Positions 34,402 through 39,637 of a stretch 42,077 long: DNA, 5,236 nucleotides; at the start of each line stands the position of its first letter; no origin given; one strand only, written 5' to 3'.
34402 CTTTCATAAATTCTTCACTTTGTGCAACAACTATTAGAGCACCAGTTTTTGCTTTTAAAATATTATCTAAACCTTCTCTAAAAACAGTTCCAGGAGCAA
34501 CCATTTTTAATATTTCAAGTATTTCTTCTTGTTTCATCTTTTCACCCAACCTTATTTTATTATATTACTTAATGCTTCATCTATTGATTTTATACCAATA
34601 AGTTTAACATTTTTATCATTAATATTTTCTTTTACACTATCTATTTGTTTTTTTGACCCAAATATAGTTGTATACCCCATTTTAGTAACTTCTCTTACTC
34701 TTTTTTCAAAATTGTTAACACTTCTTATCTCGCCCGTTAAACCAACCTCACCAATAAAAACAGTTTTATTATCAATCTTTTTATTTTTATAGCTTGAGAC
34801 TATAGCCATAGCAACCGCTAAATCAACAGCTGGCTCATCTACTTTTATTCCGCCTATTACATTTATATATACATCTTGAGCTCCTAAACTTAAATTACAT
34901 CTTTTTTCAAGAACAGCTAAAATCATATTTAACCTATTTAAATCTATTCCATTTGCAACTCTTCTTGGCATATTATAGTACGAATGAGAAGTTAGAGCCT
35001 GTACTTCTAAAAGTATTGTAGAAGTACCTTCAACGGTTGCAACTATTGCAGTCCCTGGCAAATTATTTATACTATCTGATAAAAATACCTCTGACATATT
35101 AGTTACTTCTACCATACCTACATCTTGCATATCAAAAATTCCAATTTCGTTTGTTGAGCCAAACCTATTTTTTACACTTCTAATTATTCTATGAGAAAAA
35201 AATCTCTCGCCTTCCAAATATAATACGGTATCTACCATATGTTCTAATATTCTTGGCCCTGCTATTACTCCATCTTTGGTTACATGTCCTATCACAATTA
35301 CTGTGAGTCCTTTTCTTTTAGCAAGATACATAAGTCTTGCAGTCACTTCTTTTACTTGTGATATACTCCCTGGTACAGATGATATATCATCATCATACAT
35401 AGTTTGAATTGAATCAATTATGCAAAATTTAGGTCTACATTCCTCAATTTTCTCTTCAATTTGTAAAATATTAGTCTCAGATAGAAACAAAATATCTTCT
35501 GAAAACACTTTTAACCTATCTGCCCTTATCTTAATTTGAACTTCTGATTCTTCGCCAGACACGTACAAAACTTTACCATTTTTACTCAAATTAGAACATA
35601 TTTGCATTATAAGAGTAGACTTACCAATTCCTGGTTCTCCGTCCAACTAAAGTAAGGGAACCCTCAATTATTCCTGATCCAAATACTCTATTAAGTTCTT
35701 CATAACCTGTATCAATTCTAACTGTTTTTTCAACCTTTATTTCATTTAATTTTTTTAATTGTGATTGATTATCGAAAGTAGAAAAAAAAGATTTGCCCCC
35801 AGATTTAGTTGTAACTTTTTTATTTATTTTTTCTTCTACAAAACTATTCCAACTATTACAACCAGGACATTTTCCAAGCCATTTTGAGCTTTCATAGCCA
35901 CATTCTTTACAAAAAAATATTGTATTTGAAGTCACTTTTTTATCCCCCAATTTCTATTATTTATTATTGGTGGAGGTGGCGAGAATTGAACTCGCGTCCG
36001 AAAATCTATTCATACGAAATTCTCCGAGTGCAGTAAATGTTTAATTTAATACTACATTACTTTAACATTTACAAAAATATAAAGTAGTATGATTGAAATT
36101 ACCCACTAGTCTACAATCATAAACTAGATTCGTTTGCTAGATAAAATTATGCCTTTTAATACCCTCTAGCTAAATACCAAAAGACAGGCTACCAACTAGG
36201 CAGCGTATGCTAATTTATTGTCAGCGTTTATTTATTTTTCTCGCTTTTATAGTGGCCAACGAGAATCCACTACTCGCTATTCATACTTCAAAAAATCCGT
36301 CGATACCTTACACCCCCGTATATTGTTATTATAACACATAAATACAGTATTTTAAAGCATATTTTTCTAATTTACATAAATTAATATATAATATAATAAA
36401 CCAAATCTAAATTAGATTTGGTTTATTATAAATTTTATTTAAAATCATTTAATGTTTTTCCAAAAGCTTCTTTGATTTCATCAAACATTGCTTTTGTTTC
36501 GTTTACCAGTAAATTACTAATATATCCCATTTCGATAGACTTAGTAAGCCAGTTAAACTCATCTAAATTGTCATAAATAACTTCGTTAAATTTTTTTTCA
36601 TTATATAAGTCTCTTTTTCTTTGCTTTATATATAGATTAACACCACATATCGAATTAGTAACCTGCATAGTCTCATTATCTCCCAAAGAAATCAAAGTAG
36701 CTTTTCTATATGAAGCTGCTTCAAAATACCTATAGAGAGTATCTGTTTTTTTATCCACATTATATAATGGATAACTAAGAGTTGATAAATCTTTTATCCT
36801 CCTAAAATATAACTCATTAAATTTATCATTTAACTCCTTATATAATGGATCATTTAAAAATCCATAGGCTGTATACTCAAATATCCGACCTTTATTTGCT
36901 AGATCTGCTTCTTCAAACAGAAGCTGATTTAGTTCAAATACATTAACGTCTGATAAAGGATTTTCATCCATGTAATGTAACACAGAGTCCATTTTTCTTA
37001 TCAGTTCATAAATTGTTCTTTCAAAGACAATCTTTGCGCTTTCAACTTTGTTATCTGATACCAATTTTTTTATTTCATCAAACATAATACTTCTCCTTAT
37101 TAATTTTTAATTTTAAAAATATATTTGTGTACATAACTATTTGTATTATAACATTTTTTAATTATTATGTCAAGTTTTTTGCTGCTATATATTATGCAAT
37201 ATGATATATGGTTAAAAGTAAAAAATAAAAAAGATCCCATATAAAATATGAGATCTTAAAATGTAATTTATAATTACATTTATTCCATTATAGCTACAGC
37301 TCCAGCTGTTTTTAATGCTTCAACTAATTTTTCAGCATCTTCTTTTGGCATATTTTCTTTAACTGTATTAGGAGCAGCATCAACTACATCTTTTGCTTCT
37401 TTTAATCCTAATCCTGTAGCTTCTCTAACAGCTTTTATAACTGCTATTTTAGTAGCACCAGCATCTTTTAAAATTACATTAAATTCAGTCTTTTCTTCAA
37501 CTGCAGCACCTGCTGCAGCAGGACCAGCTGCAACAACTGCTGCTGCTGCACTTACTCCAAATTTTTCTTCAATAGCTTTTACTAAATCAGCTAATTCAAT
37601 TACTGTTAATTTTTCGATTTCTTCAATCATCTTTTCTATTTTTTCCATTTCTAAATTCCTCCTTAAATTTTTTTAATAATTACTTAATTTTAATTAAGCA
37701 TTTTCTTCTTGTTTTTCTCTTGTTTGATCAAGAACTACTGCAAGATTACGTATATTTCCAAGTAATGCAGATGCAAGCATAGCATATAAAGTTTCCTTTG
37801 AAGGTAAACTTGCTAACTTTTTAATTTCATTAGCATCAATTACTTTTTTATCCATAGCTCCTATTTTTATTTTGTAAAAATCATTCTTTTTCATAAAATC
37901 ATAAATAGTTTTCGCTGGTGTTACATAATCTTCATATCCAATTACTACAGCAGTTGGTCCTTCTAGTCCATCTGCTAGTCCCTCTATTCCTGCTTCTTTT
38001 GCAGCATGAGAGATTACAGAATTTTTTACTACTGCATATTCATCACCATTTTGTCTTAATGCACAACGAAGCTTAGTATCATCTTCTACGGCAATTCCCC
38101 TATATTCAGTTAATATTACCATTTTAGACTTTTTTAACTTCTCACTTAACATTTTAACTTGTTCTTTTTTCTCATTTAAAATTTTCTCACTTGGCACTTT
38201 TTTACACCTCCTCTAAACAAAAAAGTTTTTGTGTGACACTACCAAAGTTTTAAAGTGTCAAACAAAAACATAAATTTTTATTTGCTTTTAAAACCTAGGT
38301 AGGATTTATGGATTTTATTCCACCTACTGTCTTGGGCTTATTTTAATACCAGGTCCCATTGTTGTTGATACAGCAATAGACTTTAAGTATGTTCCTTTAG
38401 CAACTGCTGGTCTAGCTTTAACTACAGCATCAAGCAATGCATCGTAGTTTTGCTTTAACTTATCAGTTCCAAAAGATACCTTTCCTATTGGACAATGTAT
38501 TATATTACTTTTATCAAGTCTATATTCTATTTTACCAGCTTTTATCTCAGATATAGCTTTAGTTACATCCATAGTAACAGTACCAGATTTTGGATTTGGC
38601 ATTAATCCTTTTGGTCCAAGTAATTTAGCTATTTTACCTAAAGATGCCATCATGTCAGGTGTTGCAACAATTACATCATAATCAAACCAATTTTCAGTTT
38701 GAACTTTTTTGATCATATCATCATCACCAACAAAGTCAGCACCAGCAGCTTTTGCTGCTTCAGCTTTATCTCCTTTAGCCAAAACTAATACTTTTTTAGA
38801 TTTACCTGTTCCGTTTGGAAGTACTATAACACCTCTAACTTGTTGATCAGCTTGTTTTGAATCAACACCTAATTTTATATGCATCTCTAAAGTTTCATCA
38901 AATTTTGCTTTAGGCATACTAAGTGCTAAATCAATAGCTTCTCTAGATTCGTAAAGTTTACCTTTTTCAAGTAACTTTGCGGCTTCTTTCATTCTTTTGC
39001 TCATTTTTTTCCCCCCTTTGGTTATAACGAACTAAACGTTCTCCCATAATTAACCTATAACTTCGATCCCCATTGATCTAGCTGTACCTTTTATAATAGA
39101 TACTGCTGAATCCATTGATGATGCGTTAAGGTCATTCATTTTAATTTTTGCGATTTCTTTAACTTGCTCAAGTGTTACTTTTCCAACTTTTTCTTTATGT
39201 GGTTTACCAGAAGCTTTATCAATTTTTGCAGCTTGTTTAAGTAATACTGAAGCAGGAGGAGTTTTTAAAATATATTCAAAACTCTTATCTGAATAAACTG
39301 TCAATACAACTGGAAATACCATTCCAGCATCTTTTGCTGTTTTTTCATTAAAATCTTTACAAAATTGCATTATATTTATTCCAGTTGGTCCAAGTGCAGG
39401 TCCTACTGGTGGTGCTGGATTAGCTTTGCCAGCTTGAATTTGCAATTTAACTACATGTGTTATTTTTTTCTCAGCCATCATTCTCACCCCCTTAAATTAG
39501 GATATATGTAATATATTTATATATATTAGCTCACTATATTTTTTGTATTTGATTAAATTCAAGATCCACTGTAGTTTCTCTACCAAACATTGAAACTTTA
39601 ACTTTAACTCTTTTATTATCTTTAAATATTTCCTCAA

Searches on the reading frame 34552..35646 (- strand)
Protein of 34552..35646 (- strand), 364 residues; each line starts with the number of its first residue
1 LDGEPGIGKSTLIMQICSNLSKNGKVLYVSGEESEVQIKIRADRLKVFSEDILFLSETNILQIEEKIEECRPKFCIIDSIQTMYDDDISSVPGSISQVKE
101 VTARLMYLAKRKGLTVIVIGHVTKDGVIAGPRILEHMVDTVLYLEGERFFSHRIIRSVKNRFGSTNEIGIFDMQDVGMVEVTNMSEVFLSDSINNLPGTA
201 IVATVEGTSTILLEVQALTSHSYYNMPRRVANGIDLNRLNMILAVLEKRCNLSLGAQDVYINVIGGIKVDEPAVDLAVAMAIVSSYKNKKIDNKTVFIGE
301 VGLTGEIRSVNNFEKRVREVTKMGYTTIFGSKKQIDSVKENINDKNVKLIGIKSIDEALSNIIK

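Call 87: search_protein_families(library=pfam, proteins=[window:34552-35646:-], max_evalue=0.001)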
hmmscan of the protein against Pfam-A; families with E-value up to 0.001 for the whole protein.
window:34552-35646:- (364 aa): 9 families
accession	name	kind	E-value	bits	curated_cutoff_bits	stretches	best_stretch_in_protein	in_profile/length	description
PF13481.12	AAA_25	-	2.6e-12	47.2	27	1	3-126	40-194/195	AAA domain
PF13541.12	ChlI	-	1.6e-10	41.4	27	1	250-329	36-116/121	Subunit ChlI of Mg-chelatase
PF06745.19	ATPase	-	2.4e-09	37.4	26.6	1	61-162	109-207/231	KaiC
PF05362.19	Lon_C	-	1.6e-05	25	21.1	1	257-363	94-203/205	Lon protease (S16) C-terminal proteolytic domain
PF03796.21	DnaB_C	-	0.00018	21.4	27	0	3-121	26-137/255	DnaB-like helicase C terminal domain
PF13401.12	AAA_22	-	0.00035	21.3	27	1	3-121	12-123/130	AAA domain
PF13173.12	AAA_14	-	0.00043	20.7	27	0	6-83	12-74/129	AAA domain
PF07088.17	GvpD_P-loop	-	0.00052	20.4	24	0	2-33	16-47/189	GvpD gas vesicle protein, P-loop domain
PF00005.33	ABC_tran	-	0.00092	20.3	25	0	3-63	18-79/137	ABC transporter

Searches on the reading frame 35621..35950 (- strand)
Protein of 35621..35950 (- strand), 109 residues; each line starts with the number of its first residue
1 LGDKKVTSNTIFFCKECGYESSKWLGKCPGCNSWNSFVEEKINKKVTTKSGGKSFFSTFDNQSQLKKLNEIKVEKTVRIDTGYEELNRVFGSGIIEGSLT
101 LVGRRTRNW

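Call 87: search_protein_families(library=pfam, proteins=[window:35621-35950:-], max_evalue=0.001)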
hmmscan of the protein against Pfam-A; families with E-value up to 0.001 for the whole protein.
window:35621-35950:- (109 aa): 2 families
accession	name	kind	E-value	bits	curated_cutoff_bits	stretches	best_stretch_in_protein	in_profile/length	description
PF18073.7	Zn_ribbon_LapB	-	6.5e-13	48.5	25.7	1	13-39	2-28/28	Rubredoxin metal binding domain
PF08274.17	Zn_Ribbon_YjdM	-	0.00076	19.9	30.8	0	8-20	16-28/30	PhnA Zinc-Ribbon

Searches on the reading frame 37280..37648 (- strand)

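Call 87: search_protein_families(library=pfam, proteins=[window:37280-37648:-], max_evalue=0.001)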
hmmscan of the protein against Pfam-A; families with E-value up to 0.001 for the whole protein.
window:37280-37648:- (122 aa): 2 families
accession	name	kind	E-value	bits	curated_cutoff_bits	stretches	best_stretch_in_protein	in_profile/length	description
PF00542.24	Ribosomal_L12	-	3.4e-26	91.8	25.9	1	56-118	1-63/67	Ribosomal protein L7/L12 C-terminal domain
PF16320.10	Ribosomal_L12_N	-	1.8e-18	66.4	25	1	3-49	1-48/48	Ribosomal protein L7/L12 dimerisation domain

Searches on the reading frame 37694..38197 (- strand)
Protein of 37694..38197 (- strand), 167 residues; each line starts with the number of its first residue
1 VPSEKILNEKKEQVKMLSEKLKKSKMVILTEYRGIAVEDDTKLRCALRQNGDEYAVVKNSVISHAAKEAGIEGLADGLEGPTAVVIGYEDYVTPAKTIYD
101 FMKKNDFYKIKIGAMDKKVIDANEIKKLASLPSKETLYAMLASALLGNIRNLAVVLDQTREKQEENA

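Call 87: search_protein_families(library=pfam, proteins=[window:37694-38197:-], max_evalue=0.001)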
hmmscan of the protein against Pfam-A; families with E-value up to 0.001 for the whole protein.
window:37694-38197:- (167 aa): 1 family
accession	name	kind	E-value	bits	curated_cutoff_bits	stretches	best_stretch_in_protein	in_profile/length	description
PF00466.25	Ribosomal_L10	-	1.2e-24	86.7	22.8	1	8-103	4-100/100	Ribosomal protein L10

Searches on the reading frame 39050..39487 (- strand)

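Call 87: search_protein_families(library=pfam, proteins=[window:39050-39487:-], max_evalue=0.001)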
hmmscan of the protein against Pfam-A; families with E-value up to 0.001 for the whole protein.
window:39050-39487:- (145 aa): 2 families
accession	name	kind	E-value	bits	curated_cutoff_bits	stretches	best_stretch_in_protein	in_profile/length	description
PF00298.24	Ribosomal_L11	-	2.4e-31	108.4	21.4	1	75-143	1-69/69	Ribosomal protein L11, RNA binding domain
PF03946.19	Ribosomal_L11_N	-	2e-29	101.6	32.9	1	13-70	1-58/58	Ribosomal protein L11, N-terminal domain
